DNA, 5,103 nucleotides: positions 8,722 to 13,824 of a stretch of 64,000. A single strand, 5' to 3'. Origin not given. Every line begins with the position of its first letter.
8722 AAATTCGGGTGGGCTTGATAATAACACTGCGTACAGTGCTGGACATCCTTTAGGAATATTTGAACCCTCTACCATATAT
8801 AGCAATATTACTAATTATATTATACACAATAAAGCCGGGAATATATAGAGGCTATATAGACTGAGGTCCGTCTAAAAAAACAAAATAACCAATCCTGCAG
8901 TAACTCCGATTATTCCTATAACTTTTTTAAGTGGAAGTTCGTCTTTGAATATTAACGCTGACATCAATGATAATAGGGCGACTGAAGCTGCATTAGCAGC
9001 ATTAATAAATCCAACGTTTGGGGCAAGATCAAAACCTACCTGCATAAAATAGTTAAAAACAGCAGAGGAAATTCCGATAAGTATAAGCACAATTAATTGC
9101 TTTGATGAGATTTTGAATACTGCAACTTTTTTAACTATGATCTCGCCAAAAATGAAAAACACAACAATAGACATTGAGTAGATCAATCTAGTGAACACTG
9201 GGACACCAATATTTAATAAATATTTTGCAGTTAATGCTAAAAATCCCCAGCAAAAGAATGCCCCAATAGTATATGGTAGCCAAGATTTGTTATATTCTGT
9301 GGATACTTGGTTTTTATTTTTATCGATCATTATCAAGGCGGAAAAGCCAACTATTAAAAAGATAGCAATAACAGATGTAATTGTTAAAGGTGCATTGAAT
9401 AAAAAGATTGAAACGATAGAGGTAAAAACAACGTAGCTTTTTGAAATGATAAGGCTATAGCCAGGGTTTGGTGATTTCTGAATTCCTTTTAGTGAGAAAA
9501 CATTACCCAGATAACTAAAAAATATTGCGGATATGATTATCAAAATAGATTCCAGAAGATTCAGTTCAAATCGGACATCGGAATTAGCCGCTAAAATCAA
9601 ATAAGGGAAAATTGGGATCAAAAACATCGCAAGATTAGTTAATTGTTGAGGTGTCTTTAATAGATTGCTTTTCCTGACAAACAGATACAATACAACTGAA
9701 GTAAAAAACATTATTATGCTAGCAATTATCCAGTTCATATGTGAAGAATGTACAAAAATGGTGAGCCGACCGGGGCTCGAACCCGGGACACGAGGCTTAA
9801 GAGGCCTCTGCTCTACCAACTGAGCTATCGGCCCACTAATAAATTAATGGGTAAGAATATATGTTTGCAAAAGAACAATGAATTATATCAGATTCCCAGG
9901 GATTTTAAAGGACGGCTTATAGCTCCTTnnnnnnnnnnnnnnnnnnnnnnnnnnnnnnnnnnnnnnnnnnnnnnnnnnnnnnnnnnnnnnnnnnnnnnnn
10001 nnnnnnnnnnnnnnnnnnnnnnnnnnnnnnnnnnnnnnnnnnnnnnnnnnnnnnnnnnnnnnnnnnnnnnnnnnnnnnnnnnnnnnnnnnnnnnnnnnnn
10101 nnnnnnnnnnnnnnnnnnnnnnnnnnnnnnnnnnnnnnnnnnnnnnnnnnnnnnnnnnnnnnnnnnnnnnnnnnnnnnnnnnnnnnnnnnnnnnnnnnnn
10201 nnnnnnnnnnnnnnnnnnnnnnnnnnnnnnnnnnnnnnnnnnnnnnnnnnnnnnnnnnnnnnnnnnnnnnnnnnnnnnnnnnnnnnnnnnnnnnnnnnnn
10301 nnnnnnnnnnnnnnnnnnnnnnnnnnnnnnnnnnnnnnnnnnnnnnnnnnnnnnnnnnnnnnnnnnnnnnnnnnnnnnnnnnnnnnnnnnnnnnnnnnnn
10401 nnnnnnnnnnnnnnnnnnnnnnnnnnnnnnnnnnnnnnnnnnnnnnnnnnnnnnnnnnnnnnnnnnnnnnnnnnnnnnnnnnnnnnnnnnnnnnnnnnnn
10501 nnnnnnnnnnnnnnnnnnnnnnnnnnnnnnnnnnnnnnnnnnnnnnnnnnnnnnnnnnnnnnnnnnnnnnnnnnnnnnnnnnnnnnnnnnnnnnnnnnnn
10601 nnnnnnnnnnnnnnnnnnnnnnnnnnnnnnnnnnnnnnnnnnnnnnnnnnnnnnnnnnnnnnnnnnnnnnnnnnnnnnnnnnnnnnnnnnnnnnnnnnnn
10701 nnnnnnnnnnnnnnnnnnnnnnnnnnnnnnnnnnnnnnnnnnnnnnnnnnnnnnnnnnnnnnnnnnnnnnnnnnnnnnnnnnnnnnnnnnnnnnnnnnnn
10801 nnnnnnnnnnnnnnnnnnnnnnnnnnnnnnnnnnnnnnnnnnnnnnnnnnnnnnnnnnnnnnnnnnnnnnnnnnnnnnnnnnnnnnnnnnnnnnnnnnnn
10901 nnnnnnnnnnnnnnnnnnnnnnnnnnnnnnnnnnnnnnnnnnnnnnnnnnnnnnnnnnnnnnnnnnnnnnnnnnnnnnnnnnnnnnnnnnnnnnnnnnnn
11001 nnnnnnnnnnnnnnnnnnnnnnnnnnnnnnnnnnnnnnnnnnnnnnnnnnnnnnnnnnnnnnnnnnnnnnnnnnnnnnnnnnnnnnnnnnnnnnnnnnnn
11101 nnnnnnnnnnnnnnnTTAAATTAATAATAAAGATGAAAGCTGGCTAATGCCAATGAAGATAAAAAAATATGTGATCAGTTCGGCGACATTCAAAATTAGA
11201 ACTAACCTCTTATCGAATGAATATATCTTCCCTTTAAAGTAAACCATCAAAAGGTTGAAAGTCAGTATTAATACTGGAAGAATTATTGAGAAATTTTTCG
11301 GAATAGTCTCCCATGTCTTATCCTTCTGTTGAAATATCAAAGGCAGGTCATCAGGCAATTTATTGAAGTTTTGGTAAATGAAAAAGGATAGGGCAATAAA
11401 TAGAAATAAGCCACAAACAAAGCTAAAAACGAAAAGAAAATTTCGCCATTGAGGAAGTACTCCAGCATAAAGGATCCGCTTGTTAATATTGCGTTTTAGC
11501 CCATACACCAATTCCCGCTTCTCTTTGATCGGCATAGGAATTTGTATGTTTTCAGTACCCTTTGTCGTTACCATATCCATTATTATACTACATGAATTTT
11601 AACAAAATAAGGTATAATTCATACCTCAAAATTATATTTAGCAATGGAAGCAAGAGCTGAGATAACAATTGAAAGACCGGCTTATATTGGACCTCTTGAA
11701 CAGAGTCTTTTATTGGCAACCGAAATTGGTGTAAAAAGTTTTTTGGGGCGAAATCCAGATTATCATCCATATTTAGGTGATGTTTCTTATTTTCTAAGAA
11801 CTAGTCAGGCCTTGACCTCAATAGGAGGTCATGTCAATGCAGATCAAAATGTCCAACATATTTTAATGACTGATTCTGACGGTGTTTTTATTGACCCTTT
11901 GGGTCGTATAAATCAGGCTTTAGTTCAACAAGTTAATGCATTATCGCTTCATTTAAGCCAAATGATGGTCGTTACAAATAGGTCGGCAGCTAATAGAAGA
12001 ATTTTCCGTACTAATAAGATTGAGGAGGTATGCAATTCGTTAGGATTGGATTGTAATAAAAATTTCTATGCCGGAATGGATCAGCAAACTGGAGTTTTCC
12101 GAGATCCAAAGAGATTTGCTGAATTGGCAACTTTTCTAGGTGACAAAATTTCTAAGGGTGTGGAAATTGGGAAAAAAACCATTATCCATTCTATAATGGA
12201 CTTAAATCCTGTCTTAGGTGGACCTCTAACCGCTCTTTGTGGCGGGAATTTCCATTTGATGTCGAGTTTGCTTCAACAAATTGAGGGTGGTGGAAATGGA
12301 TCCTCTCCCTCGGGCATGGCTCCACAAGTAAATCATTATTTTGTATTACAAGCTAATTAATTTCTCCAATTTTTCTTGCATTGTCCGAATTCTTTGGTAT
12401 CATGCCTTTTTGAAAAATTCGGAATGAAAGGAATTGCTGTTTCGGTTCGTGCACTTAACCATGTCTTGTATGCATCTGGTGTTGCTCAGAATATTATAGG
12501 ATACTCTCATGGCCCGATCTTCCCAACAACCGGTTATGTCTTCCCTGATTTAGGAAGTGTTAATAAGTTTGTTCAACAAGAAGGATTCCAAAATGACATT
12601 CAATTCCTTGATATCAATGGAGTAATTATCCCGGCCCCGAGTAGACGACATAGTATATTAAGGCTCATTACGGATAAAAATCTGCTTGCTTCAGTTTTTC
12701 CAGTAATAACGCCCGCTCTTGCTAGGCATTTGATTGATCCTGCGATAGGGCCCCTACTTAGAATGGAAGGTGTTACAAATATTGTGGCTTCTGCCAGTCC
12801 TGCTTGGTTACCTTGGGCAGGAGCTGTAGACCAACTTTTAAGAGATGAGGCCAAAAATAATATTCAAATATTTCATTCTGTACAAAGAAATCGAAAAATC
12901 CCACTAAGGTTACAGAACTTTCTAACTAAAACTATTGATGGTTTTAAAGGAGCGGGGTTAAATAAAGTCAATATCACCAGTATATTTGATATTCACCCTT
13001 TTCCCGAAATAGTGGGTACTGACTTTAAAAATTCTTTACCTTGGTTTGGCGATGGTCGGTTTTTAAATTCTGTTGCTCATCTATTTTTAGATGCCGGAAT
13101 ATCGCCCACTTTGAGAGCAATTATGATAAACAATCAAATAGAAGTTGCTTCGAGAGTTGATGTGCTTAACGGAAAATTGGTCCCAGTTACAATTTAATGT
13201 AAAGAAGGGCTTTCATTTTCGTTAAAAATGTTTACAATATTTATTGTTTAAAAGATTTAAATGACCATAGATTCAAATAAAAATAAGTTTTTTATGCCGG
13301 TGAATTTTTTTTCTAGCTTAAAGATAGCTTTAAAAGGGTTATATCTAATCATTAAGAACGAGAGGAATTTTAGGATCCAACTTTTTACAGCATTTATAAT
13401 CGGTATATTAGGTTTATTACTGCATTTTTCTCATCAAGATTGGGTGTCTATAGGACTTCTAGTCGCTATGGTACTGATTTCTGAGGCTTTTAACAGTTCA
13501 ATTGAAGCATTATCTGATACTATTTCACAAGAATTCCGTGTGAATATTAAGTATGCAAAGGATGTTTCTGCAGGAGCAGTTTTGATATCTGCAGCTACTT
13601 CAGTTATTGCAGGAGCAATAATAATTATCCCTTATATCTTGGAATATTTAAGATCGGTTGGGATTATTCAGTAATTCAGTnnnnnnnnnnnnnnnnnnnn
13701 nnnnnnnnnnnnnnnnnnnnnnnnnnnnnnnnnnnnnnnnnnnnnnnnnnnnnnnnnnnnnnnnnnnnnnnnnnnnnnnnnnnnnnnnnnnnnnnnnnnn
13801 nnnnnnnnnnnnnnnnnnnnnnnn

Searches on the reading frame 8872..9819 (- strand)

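Call 80: search_protein_families(library=pfam, proteins=[window:8872-9819:-], max_evalue=0.01)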
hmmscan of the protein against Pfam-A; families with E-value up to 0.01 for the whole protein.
window:8872-9819:- (315 aa): 1 family
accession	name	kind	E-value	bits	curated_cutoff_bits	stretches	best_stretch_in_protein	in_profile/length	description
PF00892.27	EamA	-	3e-10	41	28.2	2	180-314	3-134/135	EamA-like transporter family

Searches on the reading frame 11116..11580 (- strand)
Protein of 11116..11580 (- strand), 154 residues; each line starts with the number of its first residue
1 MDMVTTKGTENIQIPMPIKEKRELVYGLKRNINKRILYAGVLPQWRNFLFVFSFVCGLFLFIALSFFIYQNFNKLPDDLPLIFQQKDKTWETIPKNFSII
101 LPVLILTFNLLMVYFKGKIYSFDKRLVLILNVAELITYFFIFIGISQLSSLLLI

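Call 80: search_protein_families(library=pfam, proteins=[window:11116-11580:-], max_evalue=0.01)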
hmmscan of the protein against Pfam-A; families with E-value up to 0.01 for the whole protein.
window:11116-11580:- (154 aa): 1 family
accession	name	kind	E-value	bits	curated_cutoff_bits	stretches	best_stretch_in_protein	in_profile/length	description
PF23973.1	DUF7299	-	0.0072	16.8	27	0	48-91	6-49/77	Family of unknown function (DUF7299)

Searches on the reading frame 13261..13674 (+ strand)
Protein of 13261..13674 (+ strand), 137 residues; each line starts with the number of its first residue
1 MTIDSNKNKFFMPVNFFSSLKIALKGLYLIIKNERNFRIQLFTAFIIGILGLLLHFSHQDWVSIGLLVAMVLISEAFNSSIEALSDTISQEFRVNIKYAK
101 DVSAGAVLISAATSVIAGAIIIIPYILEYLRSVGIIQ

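Call 80: search_protein_families(library=pfam, proteins=[window:13261-13674:+], max_evalue=0.01)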
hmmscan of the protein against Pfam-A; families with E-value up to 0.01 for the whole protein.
window:13261-13674:+ (137 aa): 1 family
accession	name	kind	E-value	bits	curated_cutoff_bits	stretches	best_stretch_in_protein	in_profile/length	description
PF01219.24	DAGK_prokar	-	3e-28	98.1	22.3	1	22-122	2-102/102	Prokaryotic diacylglycerol kinase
